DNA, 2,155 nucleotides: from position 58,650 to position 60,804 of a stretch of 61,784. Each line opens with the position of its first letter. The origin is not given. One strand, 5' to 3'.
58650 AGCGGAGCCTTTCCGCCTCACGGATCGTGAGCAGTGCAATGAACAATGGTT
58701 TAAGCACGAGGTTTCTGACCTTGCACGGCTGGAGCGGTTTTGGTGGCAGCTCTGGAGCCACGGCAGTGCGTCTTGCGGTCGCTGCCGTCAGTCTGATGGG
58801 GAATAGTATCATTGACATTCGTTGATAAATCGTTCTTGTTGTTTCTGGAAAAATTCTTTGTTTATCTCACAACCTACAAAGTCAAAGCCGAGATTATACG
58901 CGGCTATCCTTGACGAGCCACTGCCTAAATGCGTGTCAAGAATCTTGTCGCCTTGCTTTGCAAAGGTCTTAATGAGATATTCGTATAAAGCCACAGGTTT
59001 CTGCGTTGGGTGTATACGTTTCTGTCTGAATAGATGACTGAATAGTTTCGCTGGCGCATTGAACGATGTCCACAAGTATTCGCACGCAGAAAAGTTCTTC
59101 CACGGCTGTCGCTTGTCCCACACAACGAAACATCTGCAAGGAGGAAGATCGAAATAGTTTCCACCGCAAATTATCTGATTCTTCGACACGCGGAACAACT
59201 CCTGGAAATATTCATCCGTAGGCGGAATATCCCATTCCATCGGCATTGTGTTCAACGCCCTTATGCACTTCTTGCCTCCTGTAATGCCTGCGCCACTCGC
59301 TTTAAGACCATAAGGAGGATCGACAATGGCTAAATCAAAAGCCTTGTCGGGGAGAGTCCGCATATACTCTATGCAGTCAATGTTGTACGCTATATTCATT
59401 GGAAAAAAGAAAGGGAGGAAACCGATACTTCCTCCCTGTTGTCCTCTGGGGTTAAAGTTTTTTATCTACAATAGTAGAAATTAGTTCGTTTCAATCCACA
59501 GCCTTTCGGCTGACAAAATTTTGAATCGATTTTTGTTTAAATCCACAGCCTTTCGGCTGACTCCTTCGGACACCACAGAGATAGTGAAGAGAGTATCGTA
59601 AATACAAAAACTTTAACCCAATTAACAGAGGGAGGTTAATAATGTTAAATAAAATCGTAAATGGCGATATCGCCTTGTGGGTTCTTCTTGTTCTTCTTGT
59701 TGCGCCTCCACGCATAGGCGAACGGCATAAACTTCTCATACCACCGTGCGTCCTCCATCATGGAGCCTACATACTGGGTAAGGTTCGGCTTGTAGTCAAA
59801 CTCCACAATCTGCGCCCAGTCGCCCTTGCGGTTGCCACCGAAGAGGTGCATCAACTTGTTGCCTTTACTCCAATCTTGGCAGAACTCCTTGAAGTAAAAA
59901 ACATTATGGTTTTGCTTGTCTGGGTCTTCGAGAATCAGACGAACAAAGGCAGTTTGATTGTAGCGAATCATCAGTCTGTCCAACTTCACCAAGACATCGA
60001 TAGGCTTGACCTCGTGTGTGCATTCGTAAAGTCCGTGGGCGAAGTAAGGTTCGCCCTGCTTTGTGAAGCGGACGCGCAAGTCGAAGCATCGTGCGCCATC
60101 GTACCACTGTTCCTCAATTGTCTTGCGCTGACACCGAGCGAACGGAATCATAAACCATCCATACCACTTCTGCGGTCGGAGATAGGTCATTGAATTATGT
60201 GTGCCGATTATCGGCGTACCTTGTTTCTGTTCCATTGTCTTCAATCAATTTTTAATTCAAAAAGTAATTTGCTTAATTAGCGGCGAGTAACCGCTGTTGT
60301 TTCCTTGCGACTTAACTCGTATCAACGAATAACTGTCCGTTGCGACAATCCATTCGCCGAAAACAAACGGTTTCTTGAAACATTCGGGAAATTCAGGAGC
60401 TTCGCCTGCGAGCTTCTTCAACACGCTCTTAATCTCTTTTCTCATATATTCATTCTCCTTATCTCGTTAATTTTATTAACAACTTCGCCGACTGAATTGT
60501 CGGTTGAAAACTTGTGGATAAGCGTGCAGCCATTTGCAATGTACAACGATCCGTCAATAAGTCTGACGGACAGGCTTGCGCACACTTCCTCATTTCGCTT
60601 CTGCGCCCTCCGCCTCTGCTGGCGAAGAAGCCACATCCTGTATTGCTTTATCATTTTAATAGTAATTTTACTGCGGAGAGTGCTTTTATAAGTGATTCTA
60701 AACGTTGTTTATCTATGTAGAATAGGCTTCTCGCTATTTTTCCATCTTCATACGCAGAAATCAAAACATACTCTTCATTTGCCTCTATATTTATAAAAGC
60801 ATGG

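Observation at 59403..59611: Phage-borne chimeric CRISPR-repeat locus (2x type I-C-like + 1x Cas12a handle + crRNA-sized tail) without cas genes: candidate RNA anti-CRISPR or hijack guide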

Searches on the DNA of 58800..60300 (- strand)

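Call 3: search_rna_families(source=window, start=59000, end=60000, threshold=evalue, max_evalue=10, show_alignments=5)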
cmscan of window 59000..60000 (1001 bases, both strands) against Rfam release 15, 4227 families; matches with E-value up to 10: 3.
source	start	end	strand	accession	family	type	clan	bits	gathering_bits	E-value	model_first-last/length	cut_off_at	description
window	59380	59447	+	RF02029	sraA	Gene; sRNA;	-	20.4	56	2.4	1-95/95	no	sraA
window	59405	59457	+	RF01360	CRISPR-DR47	Gene; CRISPR;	-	15.5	39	8.5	1-37/37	no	CRISPR RNA direct repeat element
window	59535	59567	-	RF01322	CRISPR-DR9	Gene; CRISPR;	-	14.7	45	5.8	1-37/37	no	CRISPR RNA direct repeat element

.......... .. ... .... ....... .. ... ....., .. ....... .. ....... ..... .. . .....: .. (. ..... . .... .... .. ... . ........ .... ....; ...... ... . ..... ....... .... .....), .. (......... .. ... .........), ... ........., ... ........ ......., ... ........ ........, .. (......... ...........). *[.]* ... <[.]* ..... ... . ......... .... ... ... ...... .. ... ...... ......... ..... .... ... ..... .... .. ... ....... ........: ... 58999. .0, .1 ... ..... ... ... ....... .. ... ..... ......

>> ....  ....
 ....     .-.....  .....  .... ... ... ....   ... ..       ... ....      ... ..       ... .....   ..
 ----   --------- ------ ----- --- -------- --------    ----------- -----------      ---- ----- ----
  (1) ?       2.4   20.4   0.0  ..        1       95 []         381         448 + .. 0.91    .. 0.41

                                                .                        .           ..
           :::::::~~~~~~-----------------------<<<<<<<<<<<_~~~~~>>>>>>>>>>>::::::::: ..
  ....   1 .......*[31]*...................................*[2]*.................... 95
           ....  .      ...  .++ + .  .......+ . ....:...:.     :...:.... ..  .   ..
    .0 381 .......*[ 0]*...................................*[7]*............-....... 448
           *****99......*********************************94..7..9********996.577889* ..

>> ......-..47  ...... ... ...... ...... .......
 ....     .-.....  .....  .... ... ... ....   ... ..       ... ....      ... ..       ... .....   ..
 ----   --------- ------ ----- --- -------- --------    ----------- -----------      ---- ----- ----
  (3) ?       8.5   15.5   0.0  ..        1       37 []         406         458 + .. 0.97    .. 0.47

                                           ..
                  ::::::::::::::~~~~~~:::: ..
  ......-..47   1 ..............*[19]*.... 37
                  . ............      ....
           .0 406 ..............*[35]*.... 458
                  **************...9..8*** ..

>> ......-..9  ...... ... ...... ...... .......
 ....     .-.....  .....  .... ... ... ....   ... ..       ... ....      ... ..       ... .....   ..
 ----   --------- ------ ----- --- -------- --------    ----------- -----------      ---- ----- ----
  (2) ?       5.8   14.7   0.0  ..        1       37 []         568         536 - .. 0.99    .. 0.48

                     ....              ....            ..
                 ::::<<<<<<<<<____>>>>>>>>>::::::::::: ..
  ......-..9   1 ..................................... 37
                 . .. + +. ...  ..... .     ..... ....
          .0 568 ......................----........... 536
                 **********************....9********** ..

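Call 6: search_dna_similar(query=window:58800-60300:-, collection=phages, mode=distant, max_rows=30)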
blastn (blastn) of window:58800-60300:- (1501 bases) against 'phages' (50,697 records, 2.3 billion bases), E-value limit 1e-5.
Records with a match: 21; places in all: 21; records where one place covers at least 80% of the query: 0.
Best place of each record, by identity: 80-90% 17; 60-80% 4.
By first word of the organism name: Flavobacterium 19; Bacteriophage 2.
By host as written in the record: Flavobacterium sp. LMO9 16; Flavobacterium sp. LMO6 3; - 2.
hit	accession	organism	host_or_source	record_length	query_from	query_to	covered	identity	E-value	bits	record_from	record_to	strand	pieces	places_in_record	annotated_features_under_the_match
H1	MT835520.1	Bacteriophage sp.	human fecal samples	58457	917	1437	15%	72.4%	3e-9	132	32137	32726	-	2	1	record has no annotation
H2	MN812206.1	Flavobacterium phage vB_FspS_filifjonk9-1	Flavobacterium sp. LMO9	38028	1286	1475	13%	70.0%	4e-14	87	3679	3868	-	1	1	DNA methyltransferase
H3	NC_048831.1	Flavobacterium phage vB_FspS_filifjonk9-1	Flavobacterium sp. LMO9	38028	1286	1475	13%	70.0%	4e-14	87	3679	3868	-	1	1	methyltransferase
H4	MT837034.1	Bacteriophage sp.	human fecal samples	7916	908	991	6%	79.8%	8e-11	76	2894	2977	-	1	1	record has no annotation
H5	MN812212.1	Flavobacterium phage vB_FspS_lillamy9-1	Flavobacterium sp. LMO9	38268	1340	1386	3%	89.4%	5e-7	64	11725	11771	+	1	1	DNA methyltransferase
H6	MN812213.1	Flavobacterium phage vB_FspS_lillamy9-2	Flavobacterium sp. LMO9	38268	1340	1386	3%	89.4%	5e-7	64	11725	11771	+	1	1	DNA methyltransferase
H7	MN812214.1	Flavobacterium phage vB_FspS_lillamy9-3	Flavobacterium sp. LMO9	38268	1340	1386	3%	89.4%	5e-7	64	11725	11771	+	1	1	DNA methyltransferase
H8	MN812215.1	Flavobacterium phage vB_FspS_lillamy9-4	Flavobacterium sp. LMO9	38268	1340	1386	3%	89.4%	5e-7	64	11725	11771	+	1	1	DNA methyltransferase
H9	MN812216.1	Flavobacterium phage vB_FspS_lillamy9-5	Flavobacterium sp. LMO9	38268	1340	1386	3%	89.4%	5e-7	64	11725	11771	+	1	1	DNA methyltransferase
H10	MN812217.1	Flavobacterium phage vB_FspS_lillamy9-6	Flavobacterium sp. LMO9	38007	1340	1386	3%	89.4%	5e-7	64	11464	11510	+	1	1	DNA methyltransferase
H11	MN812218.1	Flavobacterium phage vB_FspS_lillamy9-7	Flavobacterium sp. LMO9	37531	1340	1386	3%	89.4%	5e-7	64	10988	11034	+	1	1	DNA methyltransferase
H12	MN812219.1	Flavobacterium phage vB_FspS_morran9-1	Flavobacterium sp. LMO9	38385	1340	1386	3%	89.4%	5e-7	64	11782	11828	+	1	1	DNA methyltransferase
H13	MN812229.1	Flavobacterium phage vB_FspS_sniff9-1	Flavobacterium sp. LMO9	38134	1340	1386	3%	89.4%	5e-7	64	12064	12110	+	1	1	DNA methyltransferase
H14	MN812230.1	Flavobacterium phage vB_FspS_sniff9-2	Flavobacterium sp. LMO9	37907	1340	1386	3%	89.4%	5e-7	64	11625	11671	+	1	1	DNA methyltransferase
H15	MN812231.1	Flavobacterium phage vB_FspS_snork6-1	Flavobacterium sp. LMO6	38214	1340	1386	3%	89.4%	5e-7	64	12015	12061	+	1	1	DNA methyltransferase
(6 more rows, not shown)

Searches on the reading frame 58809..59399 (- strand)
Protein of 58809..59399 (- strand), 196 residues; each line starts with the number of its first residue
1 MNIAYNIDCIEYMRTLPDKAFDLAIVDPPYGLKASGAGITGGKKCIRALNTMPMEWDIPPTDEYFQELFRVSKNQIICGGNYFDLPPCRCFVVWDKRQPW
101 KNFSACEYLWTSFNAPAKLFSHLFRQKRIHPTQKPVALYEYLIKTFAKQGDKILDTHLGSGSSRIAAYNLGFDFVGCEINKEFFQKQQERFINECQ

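Call 44: search_protein_families(library=pfam, proteins=[window:58809-59399:-], max_evalue=0.01)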
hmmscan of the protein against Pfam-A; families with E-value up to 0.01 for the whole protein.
window:58809-59399:- (196 aa): 1 family
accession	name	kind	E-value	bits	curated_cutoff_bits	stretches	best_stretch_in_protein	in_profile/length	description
PF01555.25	N6_N4_Mtase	-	4.7e-18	66.4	26.7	1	106-185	140-217/221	DNA methylase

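Call 45: search_protein_families(library=phrogs, proteins=[window:58809-59399:-], max_evalue=0.001)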
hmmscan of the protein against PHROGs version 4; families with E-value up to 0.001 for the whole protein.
window:58809-59399:- (196 aa): 11 families
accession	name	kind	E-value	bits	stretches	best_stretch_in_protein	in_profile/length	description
phrog_67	-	other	8.3e-44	151.8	1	5-193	127-345/743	DNA methyltransferase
phrog_23224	-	other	1.3e-27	97.9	2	1-124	67-204/305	DNA methyltransferase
phrog_18293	-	other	2.7e-21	76.7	1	119-191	36-107/119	methyltransferase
phrog_498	-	other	8.1e-17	62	1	125-193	352-422/633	DNA methyltransferase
phrog_3008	-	other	4.8e-16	59.8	1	127-190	147-210/244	DNA methyltransferase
phrog_6952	-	other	3.5e-10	41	1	130-188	114-172/181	DNA methyltransferase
phrog_23148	-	unknown function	3.4e-09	37.9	1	126-195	81-150/165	-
phrog_23085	-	unknown function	7.9e-09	36.3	1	129-192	43-106/138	-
phrog_18146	-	other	6e-06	26.4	1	135-181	54-101/452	DNA methyltransferase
phrog_12862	-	unknown function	8.3e-06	26.8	1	4-33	5-34/149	-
phrog_6025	-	other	3.1e-05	24.7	1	5-32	15-42/192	DNA methyltransferase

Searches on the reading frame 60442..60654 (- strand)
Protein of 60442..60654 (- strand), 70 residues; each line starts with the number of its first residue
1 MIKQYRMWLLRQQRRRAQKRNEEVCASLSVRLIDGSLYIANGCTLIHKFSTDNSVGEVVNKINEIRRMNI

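Call 44: search_protein_families(library=pfam, proteins=[window:60442-60654:-], max_evalue=0.01)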
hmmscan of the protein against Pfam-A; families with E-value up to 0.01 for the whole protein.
window:60442-60654:- (70 aa): 1 family
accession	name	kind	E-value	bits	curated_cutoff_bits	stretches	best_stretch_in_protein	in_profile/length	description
PF11743.13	DUF3301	-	0.003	17.6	25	1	6-39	13-46/95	Protein of unknown function (DUF3301)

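Call 45: search_protein_families(library=phrogs, proteins=[window:60442-60654:-], max_evalue=0.001)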
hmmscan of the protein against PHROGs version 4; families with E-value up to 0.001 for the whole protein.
window:60442-60654:- (70 aa): 0 families
